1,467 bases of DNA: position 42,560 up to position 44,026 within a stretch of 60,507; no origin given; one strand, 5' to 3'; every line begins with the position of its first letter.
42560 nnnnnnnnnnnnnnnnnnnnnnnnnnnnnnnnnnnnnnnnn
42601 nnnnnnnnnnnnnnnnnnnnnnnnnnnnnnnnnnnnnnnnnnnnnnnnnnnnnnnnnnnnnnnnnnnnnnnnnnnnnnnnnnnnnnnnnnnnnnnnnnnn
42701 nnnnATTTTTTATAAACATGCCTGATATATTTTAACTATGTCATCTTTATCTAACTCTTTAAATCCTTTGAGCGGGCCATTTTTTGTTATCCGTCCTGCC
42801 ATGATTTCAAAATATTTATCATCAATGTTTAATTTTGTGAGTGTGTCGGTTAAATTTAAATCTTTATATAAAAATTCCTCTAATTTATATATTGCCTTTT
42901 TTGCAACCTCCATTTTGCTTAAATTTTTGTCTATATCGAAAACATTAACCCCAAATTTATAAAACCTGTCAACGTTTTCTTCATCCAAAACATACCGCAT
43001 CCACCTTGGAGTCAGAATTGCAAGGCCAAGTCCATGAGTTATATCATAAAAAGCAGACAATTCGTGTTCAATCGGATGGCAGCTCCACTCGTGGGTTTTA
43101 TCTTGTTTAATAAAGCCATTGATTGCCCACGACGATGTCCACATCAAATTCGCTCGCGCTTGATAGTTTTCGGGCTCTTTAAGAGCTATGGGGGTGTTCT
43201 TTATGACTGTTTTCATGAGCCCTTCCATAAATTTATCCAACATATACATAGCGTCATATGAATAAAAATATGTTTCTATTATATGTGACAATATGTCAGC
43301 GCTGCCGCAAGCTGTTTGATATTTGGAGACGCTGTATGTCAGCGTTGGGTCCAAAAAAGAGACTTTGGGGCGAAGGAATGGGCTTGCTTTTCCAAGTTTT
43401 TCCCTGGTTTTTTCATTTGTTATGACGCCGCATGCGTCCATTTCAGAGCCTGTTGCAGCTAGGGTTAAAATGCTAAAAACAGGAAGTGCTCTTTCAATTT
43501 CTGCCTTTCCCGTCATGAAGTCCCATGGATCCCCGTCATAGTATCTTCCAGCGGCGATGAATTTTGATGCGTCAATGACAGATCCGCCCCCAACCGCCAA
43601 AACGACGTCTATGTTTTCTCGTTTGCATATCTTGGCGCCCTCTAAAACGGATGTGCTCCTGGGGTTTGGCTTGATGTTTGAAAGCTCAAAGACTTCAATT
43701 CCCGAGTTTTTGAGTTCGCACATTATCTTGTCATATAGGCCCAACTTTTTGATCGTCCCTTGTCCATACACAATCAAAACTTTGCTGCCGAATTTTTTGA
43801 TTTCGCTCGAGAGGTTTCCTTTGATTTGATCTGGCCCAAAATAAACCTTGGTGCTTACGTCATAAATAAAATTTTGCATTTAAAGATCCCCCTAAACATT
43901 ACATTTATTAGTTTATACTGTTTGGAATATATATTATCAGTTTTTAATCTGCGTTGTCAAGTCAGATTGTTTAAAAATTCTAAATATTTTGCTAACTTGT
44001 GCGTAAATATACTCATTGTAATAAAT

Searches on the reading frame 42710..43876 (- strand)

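Call 80: search_protein_families(library=pfam, proteins=[window:42710-43876:-], max_evalue=0.0001)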
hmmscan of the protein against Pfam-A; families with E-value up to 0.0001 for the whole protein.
window:42710-43876:- (388 aa): 3 families
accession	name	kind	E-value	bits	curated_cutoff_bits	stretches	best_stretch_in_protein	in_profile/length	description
PF00465.25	Fe-ADH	-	4.5e-45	153.7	31.3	1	9-177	2-168/168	Iron-containing alcohol dehydrogenase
PF25137.1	ADH_Fe_C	-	2.2e-33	116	27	1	188-386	1-192/194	Fe-containing alcohol dehydrogenase family, C-terminal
PF13685.12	Fe-ADH_2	-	7.1e-10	39.5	28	1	30-109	19-95/149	Iron-containing alcohol dehydrogenase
